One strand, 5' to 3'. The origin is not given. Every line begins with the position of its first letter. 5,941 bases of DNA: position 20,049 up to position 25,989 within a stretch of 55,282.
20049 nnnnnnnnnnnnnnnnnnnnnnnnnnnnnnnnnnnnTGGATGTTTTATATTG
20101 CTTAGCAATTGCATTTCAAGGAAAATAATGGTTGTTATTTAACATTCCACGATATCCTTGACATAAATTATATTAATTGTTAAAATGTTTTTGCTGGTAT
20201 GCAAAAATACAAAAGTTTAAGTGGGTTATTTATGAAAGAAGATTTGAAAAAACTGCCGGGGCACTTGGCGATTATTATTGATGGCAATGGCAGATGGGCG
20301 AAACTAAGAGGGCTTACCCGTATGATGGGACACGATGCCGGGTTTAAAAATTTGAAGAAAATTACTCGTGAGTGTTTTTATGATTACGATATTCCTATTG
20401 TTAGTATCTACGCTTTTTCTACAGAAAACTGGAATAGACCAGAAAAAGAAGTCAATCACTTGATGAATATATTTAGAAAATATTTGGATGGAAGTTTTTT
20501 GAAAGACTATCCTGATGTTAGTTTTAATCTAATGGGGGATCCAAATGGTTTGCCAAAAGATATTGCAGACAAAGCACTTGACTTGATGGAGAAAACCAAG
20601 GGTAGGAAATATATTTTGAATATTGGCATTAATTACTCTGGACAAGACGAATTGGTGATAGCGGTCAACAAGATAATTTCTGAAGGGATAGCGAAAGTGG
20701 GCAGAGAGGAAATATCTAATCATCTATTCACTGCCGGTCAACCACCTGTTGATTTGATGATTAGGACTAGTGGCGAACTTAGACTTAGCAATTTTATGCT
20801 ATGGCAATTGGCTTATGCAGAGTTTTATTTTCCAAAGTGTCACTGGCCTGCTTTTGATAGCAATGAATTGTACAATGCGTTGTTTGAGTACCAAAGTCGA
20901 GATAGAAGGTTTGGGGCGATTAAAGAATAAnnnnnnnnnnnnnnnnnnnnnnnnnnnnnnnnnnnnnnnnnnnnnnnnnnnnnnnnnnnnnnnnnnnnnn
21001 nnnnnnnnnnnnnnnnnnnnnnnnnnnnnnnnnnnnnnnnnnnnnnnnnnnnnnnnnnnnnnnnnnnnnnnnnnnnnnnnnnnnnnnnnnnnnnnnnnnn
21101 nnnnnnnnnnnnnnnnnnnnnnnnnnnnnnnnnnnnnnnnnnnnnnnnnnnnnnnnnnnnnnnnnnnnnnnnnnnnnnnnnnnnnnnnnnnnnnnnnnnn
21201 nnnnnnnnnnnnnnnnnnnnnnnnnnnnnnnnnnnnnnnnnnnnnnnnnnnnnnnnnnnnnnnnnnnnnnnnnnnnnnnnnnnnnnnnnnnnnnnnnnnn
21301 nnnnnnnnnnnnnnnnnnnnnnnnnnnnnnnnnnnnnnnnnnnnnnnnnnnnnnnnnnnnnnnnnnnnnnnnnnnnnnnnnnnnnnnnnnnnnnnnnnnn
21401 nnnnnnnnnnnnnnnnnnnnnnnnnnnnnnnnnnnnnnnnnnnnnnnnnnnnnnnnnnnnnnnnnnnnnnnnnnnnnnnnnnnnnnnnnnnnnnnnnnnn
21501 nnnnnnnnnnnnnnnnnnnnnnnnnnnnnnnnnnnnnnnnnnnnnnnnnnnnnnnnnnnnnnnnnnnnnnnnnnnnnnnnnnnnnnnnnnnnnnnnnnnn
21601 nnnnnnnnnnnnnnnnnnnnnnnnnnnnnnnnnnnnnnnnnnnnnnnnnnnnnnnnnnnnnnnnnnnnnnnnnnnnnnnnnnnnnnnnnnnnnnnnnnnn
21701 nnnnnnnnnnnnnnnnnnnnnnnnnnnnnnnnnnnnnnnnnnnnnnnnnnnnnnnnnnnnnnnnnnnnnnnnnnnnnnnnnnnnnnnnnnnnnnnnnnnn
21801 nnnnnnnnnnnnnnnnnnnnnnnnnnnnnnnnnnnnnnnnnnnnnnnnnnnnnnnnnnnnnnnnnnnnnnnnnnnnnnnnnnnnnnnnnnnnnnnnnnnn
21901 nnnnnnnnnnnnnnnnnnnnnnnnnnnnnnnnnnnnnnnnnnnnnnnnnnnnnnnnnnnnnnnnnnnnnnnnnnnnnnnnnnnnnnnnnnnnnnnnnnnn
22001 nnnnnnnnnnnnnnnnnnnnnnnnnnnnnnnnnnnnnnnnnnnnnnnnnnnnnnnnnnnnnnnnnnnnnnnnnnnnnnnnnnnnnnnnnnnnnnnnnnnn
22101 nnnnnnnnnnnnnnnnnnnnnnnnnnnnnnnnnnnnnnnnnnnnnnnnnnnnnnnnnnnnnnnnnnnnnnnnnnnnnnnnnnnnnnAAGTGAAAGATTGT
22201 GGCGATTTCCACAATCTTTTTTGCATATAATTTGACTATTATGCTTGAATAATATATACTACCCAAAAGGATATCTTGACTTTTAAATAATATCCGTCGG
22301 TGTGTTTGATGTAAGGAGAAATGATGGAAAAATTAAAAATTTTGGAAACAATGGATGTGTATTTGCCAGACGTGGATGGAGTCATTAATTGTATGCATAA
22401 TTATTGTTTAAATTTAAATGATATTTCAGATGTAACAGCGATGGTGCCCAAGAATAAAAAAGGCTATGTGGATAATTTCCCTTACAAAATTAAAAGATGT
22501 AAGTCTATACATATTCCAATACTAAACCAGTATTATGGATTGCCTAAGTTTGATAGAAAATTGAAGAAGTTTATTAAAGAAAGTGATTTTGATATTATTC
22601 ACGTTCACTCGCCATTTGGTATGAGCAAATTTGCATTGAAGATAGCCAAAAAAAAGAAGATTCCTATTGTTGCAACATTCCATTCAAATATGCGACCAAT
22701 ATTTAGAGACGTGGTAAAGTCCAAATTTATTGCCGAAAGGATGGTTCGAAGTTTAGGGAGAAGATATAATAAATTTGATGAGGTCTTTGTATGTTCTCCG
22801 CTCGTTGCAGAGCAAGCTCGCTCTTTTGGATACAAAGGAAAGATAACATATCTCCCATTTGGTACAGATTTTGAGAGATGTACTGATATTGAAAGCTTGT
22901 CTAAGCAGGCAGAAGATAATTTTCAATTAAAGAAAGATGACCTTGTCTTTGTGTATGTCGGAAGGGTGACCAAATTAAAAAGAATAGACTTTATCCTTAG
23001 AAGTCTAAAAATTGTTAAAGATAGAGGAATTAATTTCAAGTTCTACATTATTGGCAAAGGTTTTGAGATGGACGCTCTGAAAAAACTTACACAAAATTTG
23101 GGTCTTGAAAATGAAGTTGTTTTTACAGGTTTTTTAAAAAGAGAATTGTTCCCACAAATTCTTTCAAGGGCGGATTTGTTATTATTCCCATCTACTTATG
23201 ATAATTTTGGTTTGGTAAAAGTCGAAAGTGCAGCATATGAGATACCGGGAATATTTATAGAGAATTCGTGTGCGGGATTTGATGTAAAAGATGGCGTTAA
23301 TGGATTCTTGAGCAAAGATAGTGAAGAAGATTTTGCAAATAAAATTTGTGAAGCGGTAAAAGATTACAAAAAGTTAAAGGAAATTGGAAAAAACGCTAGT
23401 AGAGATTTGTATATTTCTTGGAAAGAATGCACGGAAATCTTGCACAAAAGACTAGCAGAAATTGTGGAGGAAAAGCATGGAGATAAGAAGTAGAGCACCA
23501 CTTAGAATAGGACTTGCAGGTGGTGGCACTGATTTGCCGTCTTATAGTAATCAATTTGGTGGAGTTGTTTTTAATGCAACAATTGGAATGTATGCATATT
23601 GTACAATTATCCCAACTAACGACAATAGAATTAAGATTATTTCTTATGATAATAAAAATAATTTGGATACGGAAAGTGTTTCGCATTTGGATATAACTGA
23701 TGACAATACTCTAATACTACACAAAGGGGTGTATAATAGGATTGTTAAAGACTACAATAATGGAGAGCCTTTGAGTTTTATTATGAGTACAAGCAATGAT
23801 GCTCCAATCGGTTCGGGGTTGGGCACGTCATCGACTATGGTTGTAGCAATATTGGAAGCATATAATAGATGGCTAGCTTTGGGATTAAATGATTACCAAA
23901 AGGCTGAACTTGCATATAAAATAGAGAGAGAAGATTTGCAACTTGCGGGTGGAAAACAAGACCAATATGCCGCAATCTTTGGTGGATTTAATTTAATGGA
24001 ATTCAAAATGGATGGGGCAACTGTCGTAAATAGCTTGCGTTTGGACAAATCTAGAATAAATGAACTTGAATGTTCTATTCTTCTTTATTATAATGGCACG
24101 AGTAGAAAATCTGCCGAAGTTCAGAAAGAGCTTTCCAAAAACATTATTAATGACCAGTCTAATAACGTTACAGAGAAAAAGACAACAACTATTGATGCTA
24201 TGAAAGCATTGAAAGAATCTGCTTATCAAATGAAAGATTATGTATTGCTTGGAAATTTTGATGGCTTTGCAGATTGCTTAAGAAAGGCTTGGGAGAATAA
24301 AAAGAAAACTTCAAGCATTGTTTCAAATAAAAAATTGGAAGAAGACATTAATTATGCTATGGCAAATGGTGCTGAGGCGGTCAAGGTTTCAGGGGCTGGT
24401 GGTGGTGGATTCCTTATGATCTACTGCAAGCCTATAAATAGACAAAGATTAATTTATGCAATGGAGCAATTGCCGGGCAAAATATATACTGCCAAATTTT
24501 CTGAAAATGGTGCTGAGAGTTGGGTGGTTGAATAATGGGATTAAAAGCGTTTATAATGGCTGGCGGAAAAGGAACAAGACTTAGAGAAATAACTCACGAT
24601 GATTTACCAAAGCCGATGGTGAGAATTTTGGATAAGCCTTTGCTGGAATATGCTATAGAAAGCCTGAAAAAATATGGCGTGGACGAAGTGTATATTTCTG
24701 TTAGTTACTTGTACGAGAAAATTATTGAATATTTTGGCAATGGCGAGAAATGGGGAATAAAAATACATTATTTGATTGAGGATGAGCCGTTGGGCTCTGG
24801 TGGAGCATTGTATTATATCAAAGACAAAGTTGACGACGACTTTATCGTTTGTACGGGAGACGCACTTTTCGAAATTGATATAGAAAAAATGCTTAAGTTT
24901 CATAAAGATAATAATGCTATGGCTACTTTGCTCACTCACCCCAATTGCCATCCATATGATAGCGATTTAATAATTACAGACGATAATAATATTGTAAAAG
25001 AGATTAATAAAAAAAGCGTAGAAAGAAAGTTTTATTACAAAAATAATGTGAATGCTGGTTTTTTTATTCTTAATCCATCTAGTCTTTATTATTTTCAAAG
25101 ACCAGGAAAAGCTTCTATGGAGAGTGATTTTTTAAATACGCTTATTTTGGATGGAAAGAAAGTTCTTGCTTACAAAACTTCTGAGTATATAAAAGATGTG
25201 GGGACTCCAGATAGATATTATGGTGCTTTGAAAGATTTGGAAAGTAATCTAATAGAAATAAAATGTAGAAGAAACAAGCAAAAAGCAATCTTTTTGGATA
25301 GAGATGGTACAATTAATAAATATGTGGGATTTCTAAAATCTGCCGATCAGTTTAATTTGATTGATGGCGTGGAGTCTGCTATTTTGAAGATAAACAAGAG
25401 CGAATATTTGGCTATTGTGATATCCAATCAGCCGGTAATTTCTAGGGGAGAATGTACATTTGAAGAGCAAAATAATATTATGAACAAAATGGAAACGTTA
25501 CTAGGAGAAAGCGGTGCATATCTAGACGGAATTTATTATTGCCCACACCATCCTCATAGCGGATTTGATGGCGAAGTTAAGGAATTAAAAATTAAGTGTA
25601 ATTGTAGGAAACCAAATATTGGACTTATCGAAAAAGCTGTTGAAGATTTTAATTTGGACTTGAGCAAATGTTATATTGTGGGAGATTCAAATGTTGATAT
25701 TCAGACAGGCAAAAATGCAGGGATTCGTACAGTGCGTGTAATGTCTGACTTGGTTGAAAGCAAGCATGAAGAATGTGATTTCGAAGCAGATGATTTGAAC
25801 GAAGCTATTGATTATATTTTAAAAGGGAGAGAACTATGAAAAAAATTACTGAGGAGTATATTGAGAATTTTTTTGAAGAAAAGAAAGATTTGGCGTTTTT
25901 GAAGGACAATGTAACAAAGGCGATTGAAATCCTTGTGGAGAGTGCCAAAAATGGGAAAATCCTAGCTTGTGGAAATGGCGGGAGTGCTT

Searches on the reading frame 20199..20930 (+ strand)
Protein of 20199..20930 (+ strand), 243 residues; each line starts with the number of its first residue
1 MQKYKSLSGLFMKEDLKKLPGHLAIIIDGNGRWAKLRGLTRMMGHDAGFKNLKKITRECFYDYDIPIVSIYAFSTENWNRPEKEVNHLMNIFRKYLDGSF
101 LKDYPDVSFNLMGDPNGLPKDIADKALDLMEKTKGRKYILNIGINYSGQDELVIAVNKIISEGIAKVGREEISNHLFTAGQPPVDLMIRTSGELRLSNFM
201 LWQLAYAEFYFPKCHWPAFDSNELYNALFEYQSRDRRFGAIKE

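Call 81: search_protein_families(library=ncbifam, proteins=[window:20199-20930:+], max_evalue=0.001)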
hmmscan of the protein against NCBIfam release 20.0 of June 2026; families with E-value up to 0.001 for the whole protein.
window:20199-20930:+ (243 aa): 16 families
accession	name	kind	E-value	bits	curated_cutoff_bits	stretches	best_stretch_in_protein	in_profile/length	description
NF011405.0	PRK14830.1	equivalog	7.2e-74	248.5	304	1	13-241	16-251/251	undecaprenyl pyrophosphate synthase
NF011406.0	PRK14831.1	subfamily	6.7e-71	238.4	375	1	8-242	12-253/256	undecaprenyl pyrophosphate synthase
TIGR00055.1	uppS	equivalog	8.2e-68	228.2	109.55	1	19-239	1-228/228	polyprenyl diphosphate synthase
NF011407.0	PRK14833.1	equivalog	2.3e-67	227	325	1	19-242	4-233/233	di-trans,poly-cis-decaprenylcistransferase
NF011408.0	PRK14834.1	equivalog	5.3e-61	206.2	348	1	13-241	11-246/252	isoprenyl transferase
NF011411.0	PRK14838.1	equivalog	1.4e-60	204.6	417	1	15-241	8-239/244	isoprenyl transferase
NF011412.0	PRK14839.1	equivalog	2.9e-58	197.1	334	1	21-242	11-230/240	di-trans,poly-cis-decaprenylcistransferase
NF011403.0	PRK14828.1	equivalog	1.8e-52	178.3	348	1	14-240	23-258/258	isoprenyl transferase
NF011415.0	PRK14842.1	equivalog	1.1e-50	172.4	360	1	17-242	6-239/241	isoprenyl transferase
NF011414.0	PRK14841.1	equivalog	1.5e-50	172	401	1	18-242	2-231/233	isoprenyl transferase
NF011404.0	PRK14829.1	equivalog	2.3e-50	171.3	372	1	17-242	28-260/260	isoprenyl transferase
NF011409.0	PRK14835.1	equivalog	3.9e-50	170.7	425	1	18-239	44-278/279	isoprenyl transferase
NF007596.1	PRK10240.1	equivalog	1.5e-47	162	418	1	20-241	16-244/251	(2E,6E)-farnesyl-diphosphate-specific ditrans,polycis-undecaprenyl-diphosphate synthase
NF011410.0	PRK14837.1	equivalog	4e-46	157.4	342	1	17-239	4-229/230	undecaprenyl pyrophosphate synthase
NF011413.0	PRK14840.1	equivalog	9.1e-46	156.5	410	1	15-239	14-249/250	isoprenyl transferase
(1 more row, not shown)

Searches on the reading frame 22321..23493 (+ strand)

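Call 91: search_protein_families(library=pfam, proteins=[window:22321-23493:+], max_evalue=0.01)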
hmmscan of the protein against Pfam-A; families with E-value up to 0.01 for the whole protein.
window:22321-23493:+ (390 aa): 6 families
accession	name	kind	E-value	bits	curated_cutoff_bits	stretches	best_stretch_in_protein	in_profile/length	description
PF00534.26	Glycos_transf_1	-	3.4e-31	108.5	26.4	1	200-360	8-170/172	Glycosyl transferases group 1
PF13692.12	Glyco_trans_1_4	-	3.9e-24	86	27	1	209-348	3-142/142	Glycosyl transferases group 1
PF13439.12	Glyco_transf_4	-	1.6e-21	77.5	28.5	1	53-186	37-170/170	Glycosyltransferase Family 4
PF13579.12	Glyco_trans_4_4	-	3.9e-11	44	29.7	1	54-181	34-158/158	Glycosyl transferase 4-like domain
PF20706.3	GT4-conflict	-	1.3e-06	28.1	26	1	202-371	193-382/385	Family 4 Glycosyltransferase in conflict systems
PF13477.12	Glyco_trans_4_2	-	0.00029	21.5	23.4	1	79-123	64-110/139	Glycosyl transferase 4-like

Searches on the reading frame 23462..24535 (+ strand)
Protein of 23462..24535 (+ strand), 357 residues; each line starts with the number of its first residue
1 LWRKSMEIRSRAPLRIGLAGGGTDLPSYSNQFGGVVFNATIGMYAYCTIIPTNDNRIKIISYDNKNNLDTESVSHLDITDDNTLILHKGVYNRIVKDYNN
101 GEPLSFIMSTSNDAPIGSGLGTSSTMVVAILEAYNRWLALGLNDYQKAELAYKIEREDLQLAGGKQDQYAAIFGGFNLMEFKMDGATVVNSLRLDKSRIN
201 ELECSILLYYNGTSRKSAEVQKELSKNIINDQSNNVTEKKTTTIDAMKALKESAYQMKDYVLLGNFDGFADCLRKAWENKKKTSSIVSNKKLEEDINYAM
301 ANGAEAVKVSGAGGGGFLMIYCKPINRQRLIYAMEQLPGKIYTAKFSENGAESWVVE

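Call 91: search_protein_families(library=pfam, proteins=[window:23462-24535:+], max_evalue=0.01)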
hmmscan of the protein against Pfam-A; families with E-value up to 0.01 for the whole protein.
window:23462-24535:+ (357 aa): 2 families
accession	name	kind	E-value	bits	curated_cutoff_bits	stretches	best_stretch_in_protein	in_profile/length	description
PF00288.32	GHMP_kinases_N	-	2.1e-18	66.7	22.3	1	88-175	4-87/87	GHMP kinases N terminal domain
PF08544.19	GHMP_kinases_C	-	5.4e-06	27.2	21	1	260-334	4-79/85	GHMP kinases C terminal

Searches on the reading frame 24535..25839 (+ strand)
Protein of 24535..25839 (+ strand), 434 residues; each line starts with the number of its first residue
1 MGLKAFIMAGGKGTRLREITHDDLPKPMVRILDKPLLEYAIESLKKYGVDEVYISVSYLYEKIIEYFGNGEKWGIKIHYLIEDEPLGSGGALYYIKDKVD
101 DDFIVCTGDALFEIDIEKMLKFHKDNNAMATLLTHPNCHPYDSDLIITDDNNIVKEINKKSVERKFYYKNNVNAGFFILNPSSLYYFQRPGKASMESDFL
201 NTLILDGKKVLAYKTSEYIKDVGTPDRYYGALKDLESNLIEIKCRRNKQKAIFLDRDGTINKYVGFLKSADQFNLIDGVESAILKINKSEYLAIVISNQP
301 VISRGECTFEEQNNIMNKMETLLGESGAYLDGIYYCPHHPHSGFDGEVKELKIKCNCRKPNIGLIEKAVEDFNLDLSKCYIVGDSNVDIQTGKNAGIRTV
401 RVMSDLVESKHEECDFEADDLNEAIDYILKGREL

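Call 91: search_protein_families(library=pfam, proteins=[window:24535-25839:+], max_evalue=0.01)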
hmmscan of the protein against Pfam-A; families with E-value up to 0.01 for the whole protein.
window:24535-25839:+ (434 aa): 7 families
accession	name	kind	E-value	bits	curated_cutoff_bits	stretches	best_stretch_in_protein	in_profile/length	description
PF00483.29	NTP_transferase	-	2.4e-33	116.2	21.2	1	4-237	1-244/245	Nucleotidyl transferase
PF13242.12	Hydrolase_like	-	1.6e-11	44.3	22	1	357-419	2-70/75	HAD-hyrolase-like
PF13419.12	HAD_2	-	1.9e-10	41.6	23.8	1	357-402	133-178/178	Haloacid dehalogenase-like hydrolase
PF12804.13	NTP_transf_3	-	2.6e-09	37.9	27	1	5-136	1-124/160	MobA-like NTP transferase domain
PF08645.17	PNK3P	-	2.1e-06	28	22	1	255-403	6-131/161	Polynucleotide kinase 3 phosphatase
PF00702.32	Hydrolase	-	3.1e-05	24.9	26.4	1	262-396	86-191/191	haloacid dehalogenase-like hydrolase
PF20399.4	PH_20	-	0.0047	17.3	27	0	150-205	5-61/84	PH domain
